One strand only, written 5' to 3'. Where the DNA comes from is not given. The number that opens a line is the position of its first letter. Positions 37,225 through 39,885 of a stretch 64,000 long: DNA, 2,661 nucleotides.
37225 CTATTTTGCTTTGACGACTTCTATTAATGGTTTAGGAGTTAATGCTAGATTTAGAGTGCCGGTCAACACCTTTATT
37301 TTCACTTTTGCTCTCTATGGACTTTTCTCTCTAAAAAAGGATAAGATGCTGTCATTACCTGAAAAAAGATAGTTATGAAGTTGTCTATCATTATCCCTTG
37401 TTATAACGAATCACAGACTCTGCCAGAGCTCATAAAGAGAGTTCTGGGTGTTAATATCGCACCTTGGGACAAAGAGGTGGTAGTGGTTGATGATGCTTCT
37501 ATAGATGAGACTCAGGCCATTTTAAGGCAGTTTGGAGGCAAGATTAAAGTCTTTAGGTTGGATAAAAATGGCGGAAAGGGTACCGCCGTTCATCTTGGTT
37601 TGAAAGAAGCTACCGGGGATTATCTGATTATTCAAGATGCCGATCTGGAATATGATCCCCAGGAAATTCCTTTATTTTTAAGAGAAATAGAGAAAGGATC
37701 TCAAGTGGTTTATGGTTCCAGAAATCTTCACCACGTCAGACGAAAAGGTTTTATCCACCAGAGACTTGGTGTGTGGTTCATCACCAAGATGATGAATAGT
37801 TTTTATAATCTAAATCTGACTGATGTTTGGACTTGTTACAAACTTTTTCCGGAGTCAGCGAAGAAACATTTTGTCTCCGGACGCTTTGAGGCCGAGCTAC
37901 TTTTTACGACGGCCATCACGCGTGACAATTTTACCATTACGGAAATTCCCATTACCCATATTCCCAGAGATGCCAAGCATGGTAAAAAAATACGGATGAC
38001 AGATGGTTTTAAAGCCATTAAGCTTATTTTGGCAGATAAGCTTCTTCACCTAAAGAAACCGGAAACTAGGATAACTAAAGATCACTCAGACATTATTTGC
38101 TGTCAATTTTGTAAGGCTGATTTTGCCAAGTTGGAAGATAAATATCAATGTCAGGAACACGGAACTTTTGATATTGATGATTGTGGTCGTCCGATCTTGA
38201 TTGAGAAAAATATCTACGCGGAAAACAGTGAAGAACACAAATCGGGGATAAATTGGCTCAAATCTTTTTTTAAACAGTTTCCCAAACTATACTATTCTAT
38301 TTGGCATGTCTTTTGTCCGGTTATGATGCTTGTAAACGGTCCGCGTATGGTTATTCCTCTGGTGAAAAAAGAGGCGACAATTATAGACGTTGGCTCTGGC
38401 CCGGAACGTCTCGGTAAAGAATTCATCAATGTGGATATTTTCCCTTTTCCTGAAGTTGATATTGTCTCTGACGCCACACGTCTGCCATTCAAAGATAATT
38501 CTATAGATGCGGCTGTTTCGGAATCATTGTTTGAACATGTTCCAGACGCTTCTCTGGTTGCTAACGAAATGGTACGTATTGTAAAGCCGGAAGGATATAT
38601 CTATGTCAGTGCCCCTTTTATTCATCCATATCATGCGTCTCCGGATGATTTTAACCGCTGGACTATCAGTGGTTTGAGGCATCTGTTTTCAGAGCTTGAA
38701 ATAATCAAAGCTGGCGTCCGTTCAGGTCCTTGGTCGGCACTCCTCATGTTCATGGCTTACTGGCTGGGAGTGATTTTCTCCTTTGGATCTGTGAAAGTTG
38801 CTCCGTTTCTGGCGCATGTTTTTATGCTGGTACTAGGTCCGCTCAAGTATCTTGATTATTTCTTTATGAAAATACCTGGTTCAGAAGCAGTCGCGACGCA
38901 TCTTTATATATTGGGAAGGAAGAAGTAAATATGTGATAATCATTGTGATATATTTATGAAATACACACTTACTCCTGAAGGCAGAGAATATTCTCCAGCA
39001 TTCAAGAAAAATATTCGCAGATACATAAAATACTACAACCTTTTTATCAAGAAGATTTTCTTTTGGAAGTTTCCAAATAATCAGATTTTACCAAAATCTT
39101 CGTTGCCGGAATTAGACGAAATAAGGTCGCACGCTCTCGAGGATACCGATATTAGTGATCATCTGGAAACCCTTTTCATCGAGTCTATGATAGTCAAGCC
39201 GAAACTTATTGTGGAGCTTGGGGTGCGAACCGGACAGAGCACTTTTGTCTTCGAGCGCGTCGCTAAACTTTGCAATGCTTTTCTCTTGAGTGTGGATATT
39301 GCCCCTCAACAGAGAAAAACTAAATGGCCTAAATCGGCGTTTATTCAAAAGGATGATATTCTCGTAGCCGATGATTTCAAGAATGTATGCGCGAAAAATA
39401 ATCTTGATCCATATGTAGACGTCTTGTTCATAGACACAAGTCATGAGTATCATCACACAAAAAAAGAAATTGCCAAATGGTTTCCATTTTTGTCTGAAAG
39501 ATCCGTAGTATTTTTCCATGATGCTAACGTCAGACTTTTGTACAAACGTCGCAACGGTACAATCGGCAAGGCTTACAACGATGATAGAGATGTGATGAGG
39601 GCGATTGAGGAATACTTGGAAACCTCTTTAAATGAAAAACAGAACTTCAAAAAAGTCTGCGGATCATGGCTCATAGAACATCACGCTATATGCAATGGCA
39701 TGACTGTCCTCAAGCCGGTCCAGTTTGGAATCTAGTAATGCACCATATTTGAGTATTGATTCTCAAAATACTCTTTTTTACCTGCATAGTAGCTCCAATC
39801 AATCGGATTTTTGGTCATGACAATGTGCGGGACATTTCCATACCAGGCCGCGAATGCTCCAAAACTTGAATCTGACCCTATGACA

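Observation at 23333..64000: Very large (~40 kb, ~40 gene) surface-glycan biosynthesis locus with an exceptional density of methyltransferases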

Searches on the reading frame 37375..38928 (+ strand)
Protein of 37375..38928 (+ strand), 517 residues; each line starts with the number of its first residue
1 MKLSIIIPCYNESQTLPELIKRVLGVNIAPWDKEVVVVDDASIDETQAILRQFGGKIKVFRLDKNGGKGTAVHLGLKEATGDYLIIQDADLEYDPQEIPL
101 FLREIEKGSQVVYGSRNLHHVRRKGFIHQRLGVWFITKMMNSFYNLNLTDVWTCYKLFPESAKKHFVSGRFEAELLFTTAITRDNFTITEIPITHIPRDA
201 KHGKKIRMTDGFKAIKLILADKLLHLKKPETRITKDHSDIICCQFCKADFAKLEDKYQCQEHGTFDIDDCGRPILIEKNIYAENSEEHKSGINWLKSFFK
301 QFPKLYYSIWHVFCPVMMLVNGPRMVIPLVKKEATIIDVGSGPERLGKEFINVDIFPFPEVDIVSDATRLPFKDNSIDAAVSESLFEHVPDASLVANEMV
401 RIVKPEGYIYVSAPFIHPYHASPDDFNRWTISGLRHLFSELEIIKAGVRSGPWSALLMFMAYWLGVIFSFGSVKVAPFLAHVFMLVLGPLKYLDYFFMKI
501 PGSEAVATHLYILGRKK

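Call 5: search_protein_families(library=pfam, proteins=[window:37375-38928:+], max_evalue=0.001)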
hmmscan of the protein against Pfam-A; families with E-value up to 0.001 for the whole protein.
window:37375-38928:+ (517 aa): 6 families
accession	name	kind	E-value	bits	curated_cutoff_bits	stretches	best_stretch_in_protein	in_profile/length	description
PF00535.33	Glycos_transf_2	-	2.3e-34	119.2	23.3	1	4-161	1-162/168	Glycosyl transferase family 2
PF08241.18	Methyltransf_11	-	1.4e-11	45.3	21.2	1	363-411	47-95/95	Methyltransferase domain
PF13847.12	Methyltransf_31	-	2.1e-06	27.9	27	1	364-414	60-112/145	Methyltransferase domain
PF13641.12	Glyco_tranf_2_3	-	2.5e-06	28.1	27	1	3-124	3-129/230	Glycosyltransferase like family 2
PF13649.12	Methyltransf_25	-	7.7e-06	26.9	27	1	364-407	52-97/97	Methyltransferase domain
PF13489.12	Methyltransf_23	-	7.6e-05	22.9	27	1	331-435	21-138/164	Methyltransferase domain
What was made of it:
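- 37375..38928 (+): GT2 (similar to polyprenyl-phosphate sugar synthases) fused to a Methyltransf_11 domain, with C-terminal TM segments (517 aa). Glycos_transf_2 2.3e-34 and Methyltransf_11 1.4e-11 (call 5).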

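Call 15: search_protein_families(library=ncbifam, proteins=[window:37375-38928:+], max_evalue=0.01)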
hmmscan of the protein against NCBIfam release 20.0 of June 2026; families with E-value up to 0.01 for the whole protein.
window:37375-38928:+ (517 aa): 37 families (the best 25 are shown)
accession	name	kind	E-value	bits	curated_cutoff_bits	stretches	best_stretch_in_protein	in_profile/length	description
TIGR04182.1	glyco_TIGR04182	equivalog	2.1e-21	76.6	325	1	3-218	2-214/293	S-layer glycoprotein N-glycosyltransferase AglJ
NF047588.1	GlcsyltransPgfSStrep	equivalog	2.5e-17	63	500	1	1-168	1-169/308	glycosyltransferase PgfS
NF007986.1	PRK10714.1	equivalog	4.3e-17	62.1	529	1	2-117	7-127/316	undecaprenyl-phosphate 4-deoxy-4-formamido-L-arabinose transferase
TIGR03937.1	PgaC_IcaA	equivalog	2.7e-15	56.2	422.3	1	2-111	46-156/407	poly-beta-1,6-N-acetyl-D-glucosamine synthase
NF041875.1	EPS_EpsD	equivalog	1e-13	51.4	370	1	3-112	1-111/325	exopolysaccharide biosynthesis glycosyltransferase EpsD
TIGR04283.1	glyco_like_mftF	equivalog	1.4e-13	50.9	182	1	3-105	1-97/221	TIGR04283 family arsenosugar biosynthesis glycosyltransferase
NF047683.1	TeichurnBiosyTuaG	equivalog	8.8e-12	45.2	400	1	3-99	8-105/252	teichuronic acid biosynthesis protein TuaG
NF007482.0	PRK10073.1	equivalog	4.2e-11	42.4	423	1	2-96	7-101/334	glycosyltransferase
NF041391.1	DPhHxTase_Halo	equivalog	3.8e-10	39.1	375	1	9-195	3-183/213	dolichyl-phosphate hexose transferase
NF010496.0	PRK13915.1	equivalog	1.5e-09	37.3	262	1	2-96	32-133/307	glucosyl-3-phosphoglycerate synthase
TIGR03965.1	mycofact_glyco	equivalog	3e-09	36.3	280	1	3-95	76-169/467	mycofactocin biosynthesis glycosyltransferase MftF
NF058614.1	PPMAGASynPpgS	equivalog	3.3e-08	33.2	370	1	5-196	4-197/226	polyprenyl-phospho-N-acetylgalactosaminyl synthase PpgS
NF053739.1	GlytfEpsEBac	equivalog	3.5e-08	32.8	450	1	2-90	2-92/265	glycosyltransferase EpsE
NF050050.1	ProtGlycPglI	equivalog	1.7e-07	31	500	1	2-116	3-119/306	GalNAc(5)-diNAcBac-PP-undecaprenol beta-1,3-glucosyltransferase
TIGR03111.1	glyc2_xrt_Gpos1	hypoth_equivalog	8.7e-07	28.1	363.95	1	3-111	51-162/439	TIGR03111 family XrtG-associated glycosyltransferase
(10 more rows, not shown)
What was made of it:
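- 37375..38928 (+): The best NCBIfam neighbours are AglJ, PgfS and ArnC, all sub-threshold (call 15).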

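Call 59: find_homologous_proteins(query=window:37375-38928:+, max_evalue=1e-10)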
Query window:37375-38928:+ (517 aa): 6369 proteins with E <= 1e-10 among 8000 candidates; the best 120 are listed.
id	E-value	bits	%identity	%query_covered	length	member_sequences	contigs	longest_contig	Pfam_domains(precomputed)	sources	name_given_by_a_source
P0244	2.8e-278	942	77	100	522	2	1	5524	PF13847.13,PF10111.15,PF13641.13,PF13649.13,PF00535.33,PF01209.25,PF08241.19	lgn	-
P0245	9.0e-272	920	74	100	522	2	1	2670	PF13847.13,PF13489.13,PF10111.15,PF13641.13,PF13649.13,PF00535.33,PF01209.25,PF08241.19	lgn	-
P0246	2.4e-271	919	73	100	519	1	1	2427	PF13847.13,PF13489.13,PF10111.15,PF13641.13,PF13649.13,PF00535.33,PF08241.19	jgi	jgi:glycosyltransferase involved in cell wall biosynthesis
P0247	1.1e-269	913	72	100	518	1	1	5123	PF10111.15,PF13641.13,PF13649.13,PF00535.33,PF01209.25,PF08241.19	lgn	-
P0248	3.8e-269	912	73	100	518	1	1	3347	PF13847.13,PF13489.13,PF10111.15,PF13641.13,PF13649.13,PF00535.33,PF01209.25,PF08241.19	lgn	-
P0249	8.2e-269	910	74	100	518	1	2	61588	PF13489.13,PF13641.13,PF13649.13,PF00535.33,PF08241.19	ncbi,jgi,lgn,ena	-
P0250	1.1e-268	910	72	100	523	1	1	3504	PF13847.13,PF13489.13,PF13641.13,PF13649.13,PF00535.33,PF01209.25,PF08241.19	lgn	-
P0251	2.2e-268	909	74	100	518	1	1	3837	PF10111.15,PF13641.13,PF00535.33,PF08241.19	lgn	-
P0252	4.6e-268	908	73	100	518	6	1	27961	PF13847.13,PF10111.15,PF13641.13,PF13649.13,PF00535.33,PF01209.25,PF08241.19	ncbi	-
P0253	1.8e-266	903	72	100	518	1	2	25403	PF10111.15,PF13641.13,PF13649.13,PF00535.33,PF08241.19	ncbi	-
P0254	7.8e-265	897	72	100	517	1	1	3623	PF13847.13,PF13489.13,PF10111.15,PF13641.13,PF13649.13,PF00535.33,PF08241.19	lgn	-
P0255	2.5e-264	896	71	100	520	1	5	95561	PF13847.13,PF13489.13,PF13641.13,PF13649.13,PF05148.22,PF00535.33,PF01209.25,PF08241.19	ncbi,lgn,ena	ncbi:MAG: glycosyltransferase [Patescibacteria group bacterium]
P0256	2.1e-263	893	73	100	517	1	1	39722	PF13489.13,PF13641.13,PF13649.13,PF00535.33,PF08241.19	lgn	-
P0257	4.2e-263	892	71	100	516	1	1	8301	PF13847.13,PF13641.13,PF13649.13,PF00535.33,PF01209.25,PF08241.19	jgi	jgi:glycosyltransferase involved in cell wall biosynthesis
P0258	3.2e-262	889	71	100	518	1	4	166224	PF13847.13,PF13489.13,PF10111.15,PF13641.13,PF13649.13,PF00535.33,PF08241.19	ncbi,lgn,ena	-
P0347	2.6e-198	678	58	100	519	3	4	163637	PF13641.13,PF13649.13,PF00535.33,PF08241.19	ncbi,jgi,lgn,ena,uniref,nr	ncbi:MAG: hypothetical protein A2664_00875 [Candidatus Taylorbacteria bacterium RIFCSPHIGHO2_01_FULL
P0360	7.7e-195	666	57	100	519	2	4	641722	PF13489.13,PF13641.13,PF13649.13,PF00535.33,PF08241.19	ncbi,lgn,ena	-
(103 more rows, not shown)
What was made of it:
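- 37375..38928 (+): The fusion is a conserved protein of about 518 aa in Patescibacteria, 56-77% identical (call 59).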

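Call 61: find_encoding_contigs(protein=P0255, flank=10000, max_places=2)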
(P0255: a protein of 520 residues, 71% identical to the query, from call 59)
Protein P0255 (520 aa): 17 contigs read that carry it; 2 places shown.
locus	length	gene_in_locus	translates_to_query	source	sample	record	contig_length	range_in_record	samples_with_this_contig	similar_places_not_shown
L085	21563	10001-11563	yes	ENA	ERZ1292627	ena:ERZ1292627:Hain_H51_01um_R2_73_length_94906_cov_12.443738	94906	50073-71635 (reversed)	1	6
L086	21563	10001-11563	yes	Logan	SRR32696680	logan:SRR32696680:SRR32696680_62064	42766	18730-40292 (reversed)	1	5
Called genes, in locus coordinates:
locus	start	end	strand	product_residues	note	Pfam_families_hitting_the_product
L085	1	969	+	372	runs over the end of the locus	PF01467:CTP_transf_like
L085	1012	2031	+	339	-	PF13439:Glyco_transf_4 (faint), PF13579:Glyco_trans_4_4 (faint)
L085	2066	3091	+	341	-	PF13439:Glyco_transf_4, PF20706:GT4-conflict (weak), PF00534:Glycos_transf_1, PF13692:Glyco_trans_1_4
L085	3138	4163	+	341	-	PF00534:Glycos_transf_1, PF13692:Glyco_trans_1_4, PF13524:Glyco_trans_1_2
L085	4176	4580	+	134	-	PF04138:GtrA_DPMS_TM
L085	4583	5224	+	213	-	PF13489:Methyltransf_23, PF07021:MetW, PF13649:Methyltransf_25, PF13847:Methyltransf_31, PF08241:Methyltransf_11, PF08242:Methyltransf_12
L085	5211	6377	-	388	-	PF13439:Glyco_transf_4, PF13692:Glyco_trans_1_4, PF00534:Glycos_transf_1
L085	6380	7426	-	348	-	PF00534:Glycos_transf_1, PF13692:Glyco_trans_1_4, PF13524:Glyco_trans_1_2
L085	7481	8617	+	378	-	PF13439:Glyco_transf_4, PF00534:Glycos_transf_1, PF13692:Glyco_trans_1_4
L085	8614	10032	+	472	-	PF02366:PMT (weak), PF13231:PMT_2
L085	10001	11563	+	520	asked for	PF00535:Glycos_transf_2, PF13641:Glyco_tranf_2_3 (weak), PF05148:Methyltransf_8 (faint), PF13489:Methyltransf_23 (weak), PF01209:Ubie_methyltran (weak), PF08241:Methyltransf_11, PF13847:Methyltransf_31 (faint), PF13649:Methyltransf_25 (weak)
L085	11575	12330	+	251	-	PF05050:Methyltransf_21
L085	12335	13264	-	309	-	PF01531:Glyco_transf_11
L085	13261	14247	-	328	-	-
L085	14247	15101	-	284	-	PF00535:Glycos_transf_2, PF10111:Glyco_tranf_2_2, PF13641:Glyco_tranf_2_3 (faint)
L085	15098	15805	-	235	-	PF03269:DUF268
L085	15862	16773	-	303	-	PF00535:Glycos_transf_2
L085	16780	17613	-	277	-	PF13489:Methyltransf_23 (weak), PF01728:FtsJ (weak), PF05401:NodS (weak), PF08241:Methyltransf_11, PF08242:Methyltransf_12 (weak), PF13649:Methyltransf_25 (weak)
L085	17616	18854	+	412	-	PF00155:Aminotran_1_2, PF01053:Cys_Met_Meta_PP, PF01041:DegT_DnrJ_EryC1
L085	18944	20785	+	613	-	PF02776:TPP_enzyme_N, PF00205:TPP_enzyme_M, PF02775:TPP_enzyme_C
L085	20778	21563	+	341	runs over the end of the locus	PF01073:3Beta_HSD, PF01370:Epimerase, PF02719:Polysacc_synt_2 (faint), PF04321:RmlD_sub_bind, PF16363:GDP_Man_Dehyd, PF07993:NAD_binding_4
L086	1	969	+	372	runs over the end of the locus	PF01467:CTP_transf_like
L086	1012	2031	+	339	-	PF13439:Glyco_transf_4 (faint), PF13579:Glyco_trans_4_4 (faint)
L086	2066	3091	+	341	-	PF13439:Glyco_transf_4, PF20706:GT4-conflict (weak), PF00534:Glycos_transf_1, PF13692:Glyco_trans_1_4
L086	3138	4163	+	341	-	PF00534:Glycos_transf_1, PF13692:Glyco_trans_1_4, PF13524:Glyco_trans_1_2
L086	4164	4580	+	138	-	PF04138:GtrA_DPMS_TM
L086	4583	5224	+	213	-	PF13489:Methyltransf_23, PF07021:MetW, PF13649:Methyltransf_25, PF13847:Methyltransf_31, PF08241:Methyltransf_11, PF08242:Methyltransf_12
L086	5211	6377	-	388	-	PF13439:Glyco_transf_4, PF13692:Glyco_trans_1_4, PF00534:Glycos_transf_1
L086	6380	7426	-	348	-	PF00534:Glycos_transf_1, PF13692:Glyco_trans_1_4, PF13524:Glyco_trans_1_2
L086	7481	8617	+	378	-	PF13439:Glyco_transf_4, PF00534:Glycos_transf_1, PF13692:Glyco_trans_1_4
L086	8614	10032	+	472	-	PF02366:PMT (weak), PF13231:PMT_2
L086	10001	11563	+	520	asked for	PF00535:Glycos_transf_2, PF13641:Glyco_tranf_2_3 (weak), PF05148:Methyltransf_8 (faint), PF13489:Methyltransf_23 (weak), PF01209:Ubie_methyltran (weak), PF08241:Methyltransf_11, PF13847:Methyltransf_31 (faint), PF13649:Methyltransf_25 (weak)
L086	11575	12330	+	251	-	PF05050:Methyltransf_21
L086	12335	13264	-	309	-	PF01531:Glyco_transf_11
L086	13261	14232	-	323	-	-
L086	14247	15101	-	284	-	PF00535:Glycos_transf_2, PF10111:Glyco_tranf_2_2, PF13641:Glyco_tranf_2_3 (faint)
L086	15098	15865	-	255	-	PF03269:DUF268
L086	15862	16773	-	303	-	PF00535:Glycos_transf_2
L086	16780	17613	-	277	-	PF13489:Methyltransf_23 (weak), PF01728:FtsJ (weak), PF05401:NodS (weak), PF08241:Methyltransf_11, PF08242:Methyltransf_12 (weak), PF13649:Methyltransf_25 (weak)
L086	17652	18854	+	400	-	PF00155:Aminotran_1_2, PF01053:Cys_Met_Meta_PP, PF01041:DegT_DnrJ_EryC1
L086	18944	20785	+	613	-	PF02776:TPP_enzyme_N, PF00205:TPP_enzyme_M, PF02775:TPP_enzyme_C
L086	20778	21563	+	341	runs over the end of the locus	PF01073:3Beta_HSD, PF01370:Epimerase, PF02719:Polysacc_synt_2 (faint), PF04321:RmlD_sub_bind, PF16363:GDP_Man_Dehyd, PF07993:NAD_binding_4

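Call 79: find_encoding_contigs(protein=P0347, flank=10000, max_places=1)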
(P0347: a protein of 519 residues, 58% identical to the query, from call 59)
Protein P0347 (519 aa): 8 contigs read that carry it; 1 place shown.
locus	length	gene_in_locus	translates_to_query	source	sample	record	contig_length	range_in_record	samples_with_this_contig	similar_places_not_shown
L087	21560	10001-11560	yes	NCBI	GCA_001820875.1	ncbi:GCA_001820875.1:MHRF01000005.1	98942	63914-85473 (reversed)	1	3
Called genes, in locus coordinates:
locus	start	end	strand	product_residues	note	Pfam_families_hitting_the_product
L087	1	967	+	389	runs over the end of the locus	PF13200:DUF4015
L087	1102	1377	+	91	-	-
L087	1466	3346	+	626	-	PF01935:DUF87 (faint), PF02534:T4SS-DNA_transf (weak), PF10412:TrwB_AAD_bind (weak)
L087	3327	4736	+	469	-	PF00932:LTD, PF18911:PKD_4, PF00801:PKD (weak)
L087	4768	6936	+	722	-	PF13439:Glyco_transf_4, PF13579:Glyco_trans_4_4, PF00534:Glycos_transf_1, PF13524:Glyco_trans_1_2, PF13692:Glyco_trans_1_4, PF20706:GT4-conflict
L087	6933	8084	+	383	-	PF13439:Glyco_transf_4 (faint), PF13579:Glyco_trans_4_4 (weak), PF20706:GT4-conflict, PF00534:Glycos_transf_1, PF13692:Glyco_trans_1_4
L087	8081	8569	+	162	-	PF04138:GtrA_DPMS_TM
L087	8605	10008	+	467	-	PF13231:PMT_2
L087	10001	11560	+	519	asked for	PF00535:Glycos_transf_2, PF13641:Glyco_tranf_2_3, PF08241:Methyltransf_11, PF13649:Methyltransf_25 (weak)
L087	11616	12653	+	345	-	PF00534:Glycos_transf_1, PF13692:Glyco_trans_1_4, PF13524:Glyco_trans_1_2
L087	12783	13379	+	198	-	-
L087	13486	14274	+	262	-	PF00535:Glycos_transf_2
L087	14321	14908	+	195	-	-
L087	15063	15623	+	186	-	PF00583:Acetyltransf_1, PF13673:Acetyltransf_10, PF13508:Acetyltransf_7, PF08445:FR47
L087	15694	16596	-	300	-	PF00800:PDT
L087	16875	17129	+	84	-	PF02201:SWIB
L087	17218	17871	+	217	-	PF01966:HD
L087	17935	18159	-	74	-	-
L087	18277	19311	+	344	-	PF00391:PEP-utilizers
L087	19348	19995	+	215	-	PF00160:Pro_isomerase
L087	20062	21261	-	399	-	PF00586:AIRS (weak), PF02769:AIRS_C (faint)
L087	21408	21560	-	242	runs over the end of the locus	PF00702:Hydrolase (faint), PF13419:HAD_2 (weak)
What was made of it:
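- Module independence: L087 has the left module only, followed by housekeeping genes (call 79). The left module occurs without the right cassette or Wzy_C-TPR nearby in L087 (call 79).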

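Call 80: find_encoding_contigs(protein=P0360, flank=10000, max_places=1)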
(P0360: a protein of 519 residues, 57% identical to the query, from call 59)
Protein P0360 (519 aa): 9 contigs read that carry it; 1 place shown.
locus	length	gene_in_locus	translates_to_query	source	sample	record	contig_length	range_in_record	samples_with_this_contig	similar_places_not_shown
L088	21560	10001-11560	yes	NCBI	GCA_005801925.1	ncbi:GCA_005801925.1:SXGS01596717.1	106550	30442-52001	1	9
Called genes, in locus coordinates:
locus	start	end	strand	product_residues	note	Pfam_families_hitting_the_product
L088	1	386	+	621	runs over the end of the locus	PF01935:DUF87 (weak), PF02534:T4SS-DNA_transf (weak), PF10412:TrwB_AAD_bind (weak)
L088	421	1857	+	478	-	PF00932:LTD, PF00801:PKD (weak), PF18911:PKD_4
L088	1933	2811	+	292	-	-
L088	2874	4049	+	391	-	PF13439:Glyco_transf_4, PF13579:Glyco_trans_4_4, PF00534:Glycos_transf_1, PF13692:Glyco_trans_1_4, PF13524:Glyco_trans_1_2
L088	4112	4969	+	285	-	-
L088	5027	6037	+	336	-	-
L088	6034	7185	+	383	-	PF20706:GT4-conflict, PF00534:Glycos_transf_1, PF13692:Glyco_trans_1_4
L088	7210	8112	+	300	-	PF03721:UDPG_MGDP_dh_N, PF00984:UDPG_MGDP_dh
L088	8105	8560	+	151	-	PF04138:GtrA_DPMS_TM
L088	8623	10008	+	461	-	PF13231:PMT_2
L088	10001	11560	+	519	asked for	PF00535:Glycos_transf_2, PF13641:Glyco_tranf_2_3 (weak), PF13489:Methyltransf_23 (weak), PF08241:Methyltransf_11, PF13649:Methyltransf_25 (weak)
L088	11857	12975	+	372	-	PF00534:Glycos_transf_1, PF13692:Glyco_trans_1_4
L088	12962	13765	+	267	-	PF00535:Glycos_transf_2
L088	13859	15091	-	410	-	PF08421:Methyltransf_13, PF13489:Methyltransf_23, PF13847:Methyltransf_31 (weak), PF08241:Methyltransf_11, PF08242:Methyltransf_12, PF13649:Methyltransf_25, PF08484:Methyltransf_14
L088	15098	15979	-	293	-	-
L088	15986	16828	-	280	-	PF04321:RmlD_sub_bind, PF01073:3Beta_HSD (weak), PF01370:Epimerase, PF02719:Polysacc_synt_2, PF16363:GDP_Man_Dehyd, PF07993:NAD_binding_4 (weak)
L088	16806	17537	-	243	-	PF00483:NTP_transferase, PF12804:NTP_transf_3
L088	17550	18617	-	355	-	PF01073:3Beta_HSD, PF01370:Epimerase, PF02719:Polysacc_synt_2, PF04321:RmlD_sub_bind, PF07993:NAD_binding_4, PF16363:GDP_Man_Dehyd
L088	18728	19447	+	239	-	PF00535:Glycos_transf_2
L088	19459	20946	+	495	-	PF13231:PMT_2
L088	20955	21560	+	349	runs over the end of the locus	PF00534:Glycos_transf_1, PF13692:Glyco_trans_1_4, PF13524:Glyco_trans_1_2 (weak)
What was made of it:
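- On Gtr-type three-component glycosylation system: The trio is conserved in L085, L086, L087 and L088 (calls 61, 79, 80).
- Closest known: Three-component extracytoplasmic glycosylation systems: GtrA/GtrB/GtrC and CsbB/GtcA/YfhO. Same: The trio is conserved in relatives (calls 61, 79, 80).
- GtrA, PMT_2 and the GT2-methyltransferase fusion co-occur in four other loci (calls 61, 79, 80). DUF4015 and the ATPase form the left flank in L087 and L088 (calls 79, 80). Both flanks and the scaffold order are conserved (calls 61, 79, 80).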

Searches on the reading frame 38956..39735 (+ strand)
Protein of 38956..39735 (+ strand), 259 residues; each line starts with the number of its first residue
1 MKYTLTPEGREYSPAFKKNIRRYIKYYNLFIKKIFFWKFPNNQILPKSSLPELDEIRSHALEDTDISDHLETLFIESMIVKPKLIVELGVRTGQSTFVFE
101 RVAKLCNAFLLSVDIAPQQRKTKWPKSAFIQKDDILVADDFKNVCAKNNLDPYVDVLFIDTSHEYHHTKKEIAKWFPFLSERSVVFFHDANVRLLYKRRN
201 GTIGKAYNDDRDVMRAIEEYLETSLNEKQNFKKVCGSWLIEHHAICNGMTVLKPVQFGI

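Call 5: search_protein_families(library=pfam, proteins=[window:38956-39735:+], max_evalue=0.001)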
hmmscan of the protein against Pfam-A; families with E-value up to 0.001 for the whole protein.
window:38956-39735:+ (259 aa): 2 families
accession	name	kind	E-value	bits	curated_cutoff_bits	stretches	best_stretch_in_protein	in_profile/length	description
PF13578.12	Methyltransf_24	-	6e-15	56.5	26.3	1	86-189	1-104/105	Methyltransferase domain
PF04989.18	RMNT_CmcI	-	4.3e-07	30.3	23.2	1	80-225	31-181/206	Rhamnosyl O-methyltransferase/CmcI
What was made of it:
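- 38956..39735 (+): Methyltransf_24 / CmcI-type (rhamnosyl O-methyltransferase-like) methyltransferase (259 aa). Methyltransf_24 6e-15 and RMNT_CmcI 4e-7 (call 5)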
